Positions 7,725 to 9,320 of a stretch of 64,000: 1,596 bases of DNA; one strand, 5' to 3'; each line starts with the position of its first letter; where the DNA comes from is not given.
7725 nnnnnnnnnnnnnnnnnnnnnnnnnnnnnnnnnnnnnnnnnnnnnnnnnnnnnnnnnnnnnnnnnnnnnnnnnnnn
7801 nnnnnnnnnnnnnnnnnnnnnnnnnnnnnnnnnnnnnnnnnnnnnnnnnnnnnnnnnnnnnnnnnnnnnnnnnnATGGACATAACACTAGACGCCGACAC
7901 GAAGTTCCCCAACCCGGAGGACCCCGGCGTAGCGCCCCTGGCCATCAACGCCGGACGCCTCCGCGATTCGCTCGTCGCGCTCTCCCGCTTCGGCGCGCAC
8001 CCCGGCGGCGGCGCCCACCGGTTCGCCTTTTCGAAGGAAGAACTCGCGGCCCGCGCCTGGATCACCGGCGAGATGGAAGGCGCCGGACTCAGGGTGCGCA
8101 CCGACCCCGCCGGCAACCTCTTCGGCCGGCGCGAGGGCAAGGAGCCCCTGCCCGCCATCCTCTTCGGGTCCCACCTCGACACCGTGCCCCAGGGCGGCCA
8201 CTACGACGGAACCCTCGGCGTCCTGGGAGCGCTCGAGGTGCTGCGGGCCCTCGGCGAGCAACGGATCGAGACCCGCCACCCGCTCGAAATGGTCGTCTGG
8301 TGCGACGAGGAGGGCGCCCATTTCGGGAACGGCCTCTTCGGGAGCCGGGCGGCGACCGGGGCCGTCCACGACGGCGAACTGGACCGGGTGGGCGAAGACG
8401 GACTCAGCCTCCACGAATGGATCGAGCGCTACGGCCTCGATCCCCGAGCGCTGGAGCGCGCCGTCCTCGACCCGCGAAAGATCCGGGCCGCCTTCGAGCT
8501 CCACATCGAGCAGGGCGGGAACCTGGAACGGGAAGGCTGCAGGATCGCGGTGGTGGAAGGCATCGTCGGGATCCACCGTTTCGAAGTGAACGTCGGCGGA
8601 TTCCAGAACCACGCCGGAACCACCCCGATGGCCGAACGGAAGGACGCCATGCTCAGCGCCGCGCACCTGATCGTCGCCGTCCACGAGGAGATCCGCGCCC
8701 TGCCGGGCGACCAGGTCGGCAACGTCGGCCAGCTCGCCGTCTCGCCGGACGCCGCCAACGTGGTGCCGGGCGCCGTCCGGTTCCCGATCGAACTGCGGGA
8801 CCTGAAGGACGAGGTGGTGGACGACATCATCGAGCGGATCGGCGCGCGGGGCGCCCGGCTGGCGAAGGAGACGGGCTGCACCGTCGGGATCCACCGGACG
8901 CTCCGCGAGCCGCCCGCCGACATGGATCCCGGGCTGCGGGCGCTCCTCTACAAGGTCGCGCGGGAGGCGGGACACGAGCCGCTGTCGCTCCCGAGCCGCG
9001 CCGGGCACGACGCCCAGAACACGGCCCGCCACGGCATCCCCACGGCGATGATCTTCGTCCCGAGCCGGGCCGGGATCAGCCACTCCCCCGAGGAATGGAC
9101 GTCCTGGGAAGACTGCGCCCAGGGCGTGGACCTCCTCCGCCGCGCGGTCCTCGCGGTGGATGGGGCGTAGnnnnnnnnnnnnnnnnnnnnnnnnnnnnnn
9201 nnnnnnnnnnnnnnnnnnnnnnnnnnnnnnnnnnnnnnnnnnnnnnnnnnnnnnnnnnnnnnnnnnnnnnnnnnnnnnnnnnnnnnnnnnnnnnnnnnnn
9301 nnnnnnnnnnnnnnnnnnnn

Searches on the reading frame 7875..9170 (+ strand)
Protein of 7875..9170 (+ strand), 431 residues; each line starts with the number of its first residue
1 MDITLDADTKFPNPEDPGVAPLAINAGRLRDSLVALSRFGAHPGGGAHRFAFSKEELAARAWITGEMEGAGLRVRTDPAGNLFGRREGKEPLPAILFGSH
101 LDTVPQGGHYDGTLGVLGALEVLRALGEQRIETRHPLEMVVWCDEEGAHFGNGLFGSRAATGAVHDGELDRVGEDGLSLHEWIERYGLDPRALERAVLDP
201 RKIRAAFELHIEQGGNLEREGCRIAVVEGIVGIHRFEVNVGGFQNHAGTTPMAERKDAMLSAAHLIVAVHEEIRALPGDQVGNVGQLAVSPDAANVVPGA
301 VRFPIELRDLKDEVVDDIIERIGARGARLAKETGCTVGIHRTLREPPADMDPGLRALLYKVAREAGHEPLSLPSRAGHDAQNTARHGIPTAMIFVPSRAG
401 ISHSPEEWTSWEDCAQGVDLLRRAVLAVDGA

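Call 17: find_encoding_contigs(protein=window:7875-9170:+, flank=3000, max_places=6)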
Protein window:7875-9170:+ (431 aa): 2 contigs read that carry it; 1 place shown.
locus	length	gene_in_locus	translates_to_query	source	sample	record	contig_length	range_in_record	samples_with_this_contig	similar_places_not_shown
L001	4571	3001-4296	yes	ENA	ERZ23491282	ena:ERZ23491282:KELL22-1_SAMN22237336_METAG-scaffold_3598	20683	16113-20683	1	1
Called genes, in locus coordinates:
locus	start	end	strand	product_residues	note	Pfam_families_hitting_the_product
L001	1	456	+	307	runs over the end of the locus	-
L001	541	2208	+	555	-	PF07719:TPR_2 (faint), PF13174:TPR_6 (faint), PF13181:TPR_8 (faint)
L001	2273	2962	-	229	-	PF04298:Zn_peptidase_2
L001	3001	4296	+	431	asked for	PF04389:Peptidase_M28, PF01546:Peptidase_M20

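Call 45: find_homologous_proteins(query=window:7875-9170:+, max_evalue=1e-80)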
Query window:7875-9170:+ (431 aa): 7319 proteins with E <= 1e-80 among 8000 candidates; the best 120 are listed.
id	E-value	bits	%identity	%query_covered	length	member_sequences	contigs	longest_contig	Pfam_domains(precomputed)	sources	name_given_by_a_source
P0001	4.8e-276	934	95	100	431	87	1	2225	PF01546.34,PF04389.23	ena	-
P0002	7.7e-259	877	91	100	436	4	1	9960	PF01546.34,PF04389.23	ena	-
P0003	7.0e-255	864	89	100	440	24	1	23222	PF01546.34,PF04389.23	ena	-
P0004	2.3e-252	856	87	100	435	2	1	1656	PF01546.34,PF04389.23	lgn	-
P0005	1.8e-250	850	87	100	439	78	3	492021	PF01546.34,PF04389.23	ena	-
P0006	2.9e-228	776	94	85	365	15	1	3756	PF01546.34,PF04389.23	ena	-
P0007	2.4e-226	770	80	100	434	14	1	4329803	PF01546.34,PF04389.23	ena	-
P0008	7.6e-218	742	77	100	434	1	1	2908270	PF01546.34,PF04389.23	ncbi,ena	-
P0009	1.8e-210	718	80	94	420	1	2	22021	PF01546.34,PF04389.23,PF07687.20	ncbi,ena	-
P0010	2.7e-205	701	76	95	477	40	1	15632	PF01546.34,PF04389.23,PF07687.20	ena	-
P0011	1.7e-199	682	76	94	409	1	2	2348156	PF01546.34,PF04389.23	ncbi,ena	-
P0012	2.0e-199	681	76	91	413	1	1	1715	PF01546.34,PF04389.23,PF07687.20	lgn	-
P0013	2.4e-199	681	74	97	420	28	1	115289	PF01546.34,PF04389.23,PF07687.20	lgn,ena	-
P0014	1.3e-198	679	75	95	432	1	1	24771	PF01546.34,PF04389.23,PF07687.20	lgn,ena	-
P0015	7.3e-196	670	75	94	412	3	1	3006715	PF01546.34,PF04389.23,PF07687.20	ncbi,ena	-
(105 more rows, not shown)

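Call 46: find_encoding_contigs(protein=P0002, flank=2500, max_places=2)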
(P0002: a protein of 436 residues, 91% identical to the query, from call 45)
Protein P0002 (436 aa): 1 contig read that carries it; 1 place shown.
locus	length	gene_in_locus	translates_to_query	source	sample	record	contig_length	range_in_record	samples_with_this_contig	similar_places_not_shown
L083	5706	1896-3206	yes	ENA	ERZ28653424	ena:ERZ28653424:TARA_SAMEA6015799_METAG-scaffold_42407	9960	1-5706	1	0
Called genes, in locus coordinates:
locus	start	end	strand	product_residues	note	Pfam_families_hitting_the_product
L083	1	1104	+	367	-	?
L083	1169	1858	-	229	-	PF04298:Zn_peptidase_2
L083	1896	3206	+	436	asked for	PF04389:Peptidase_M28, PF01546:Peptidase_M20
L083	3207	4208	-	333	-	PF01408:GFO_IDH_MocA, PF02894:GFO_IDH_MocA_C, PF22725:GFO_IDH_MocA_C3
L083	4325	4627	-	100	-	PF01850:PIN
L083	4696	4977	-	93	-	PF01402:RHH_1 (weak)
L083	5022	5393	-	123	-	-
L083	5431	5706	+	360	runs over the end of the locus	PF01557:FAA_hydrolase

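Call 47: find_encoding_contigs(protein=P0003, flank=2500, max_places=2)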
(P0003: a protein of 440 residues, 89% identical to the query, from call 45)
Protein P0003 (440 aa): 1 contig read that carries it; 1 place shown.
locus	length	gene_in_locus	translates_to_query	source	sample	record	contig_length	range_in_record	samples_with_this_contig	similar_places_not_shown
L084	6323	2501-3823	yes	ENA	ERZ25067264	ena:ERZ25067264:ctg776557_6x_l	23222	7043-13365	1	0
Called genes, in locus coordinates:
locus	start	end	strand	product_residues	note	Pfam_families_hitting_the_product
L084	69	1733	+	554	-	PF07719:TPR_2 (faint), PF13428:TPR_14 (faint), PF13174:TPR_6 (faint), PF13181:TPR_8 (faint)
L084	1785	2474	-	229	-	PF04298:Zn_peptidase_2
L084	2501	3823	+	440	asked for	PF04389:Peptidase_M28, PF01546:Peptidase_M20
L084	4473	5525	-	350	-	PF01408:GFO_IDH_MocA, PF02894:GFO_IDH_MocA_C, PF22725:GFO_IDH_MocA_C3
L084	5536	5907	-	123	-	-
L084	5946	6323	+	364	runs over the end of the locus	PF01557:FAA_hydrolase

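Call 48: find_encoding_contigs(protein=P0005, flank=2500, max_places=2)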
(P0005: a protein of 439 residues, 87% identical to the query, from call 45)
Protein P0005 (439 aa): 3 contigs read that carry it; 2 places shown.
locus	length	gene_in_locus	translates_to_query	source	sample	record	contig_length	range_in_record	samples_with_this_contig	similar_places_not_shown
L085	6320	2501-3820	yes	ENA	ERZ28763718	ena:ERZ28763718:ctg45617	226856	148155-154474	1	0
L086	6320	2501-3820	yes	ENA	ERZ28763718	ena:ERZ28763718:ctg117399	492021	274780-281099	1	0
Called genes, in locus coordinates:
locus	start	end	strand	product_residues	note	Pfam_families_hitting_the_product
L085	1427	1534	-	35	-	PF04298:Zn_peptidase_2 (weak)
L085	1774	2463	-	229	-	PF04298:Zn_peptidase_2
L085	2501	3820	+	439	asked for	PF04389:Peptidase_M28, PF01546:Peptidase_M20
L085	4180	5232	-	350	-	PF01408:GFO_IDH_MocA, PF03447:NAD_binding_3 (faint), PF02894:GFO_IDH_MocA_C, PF22725:GFO_IDH_MocA_C3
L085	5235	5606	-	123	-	-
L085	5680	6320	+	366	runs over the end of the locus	PF01557:FAA_hydrolase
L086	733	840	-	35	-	PF04298:Zn_peptidase_2 (weak)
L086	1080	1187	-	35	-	PF04298:Zn_peptidase_2 (weak)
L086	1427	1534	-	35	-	PF04298:Zn_peptidase_2 (weak)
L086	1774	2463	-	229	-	PF04298:Zn_peptidase_2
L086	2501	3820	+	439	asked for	PF04389:Peptidase_M28, PF01546:Peptidase_M20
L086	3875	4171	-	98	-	-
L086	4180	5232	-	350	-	PF01408:GFO_IDH_MocA, PF03447:NAD_binding_3 (faint), PF02894:GFO_IDH_MocA_C, PF22725:GFO_IDH_MocA_C3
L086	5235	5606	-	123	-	-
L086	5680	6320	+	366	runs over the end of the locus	PF01557:FAA_hydrolase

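Call 49: find_encoding_contigs(protein=P0007, flank=2500, max_places=2)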
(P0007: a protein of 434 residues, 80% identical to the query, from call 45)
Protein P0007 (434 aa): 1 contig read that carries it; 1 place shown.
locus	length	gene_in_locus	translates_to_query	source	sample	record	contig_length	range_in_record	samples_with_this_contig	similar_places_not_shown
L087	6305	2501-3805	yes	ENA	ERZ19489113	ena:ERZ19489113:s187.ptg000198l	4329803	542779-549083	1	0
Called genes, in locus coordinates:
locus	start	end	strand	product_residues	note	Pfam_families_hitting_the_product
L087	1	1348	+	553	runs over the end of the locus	PF07719:TPR_2 (faint), PF13181:TPR_8 (faint), PF13424:TPR_12 (weak)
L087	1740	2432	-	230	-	PF04298:Zn_peptidase_2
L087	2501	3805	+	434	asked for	PF04389:Peptidase_M28, PF01546:Peptidase_M20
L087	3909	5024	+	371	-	PF01557:FAA_hydrolase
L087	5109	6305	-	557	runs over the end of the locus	PF01839:FG-GAP (faint), PF13517:FG-GAP_3, PF07593:UnbV_ASPIC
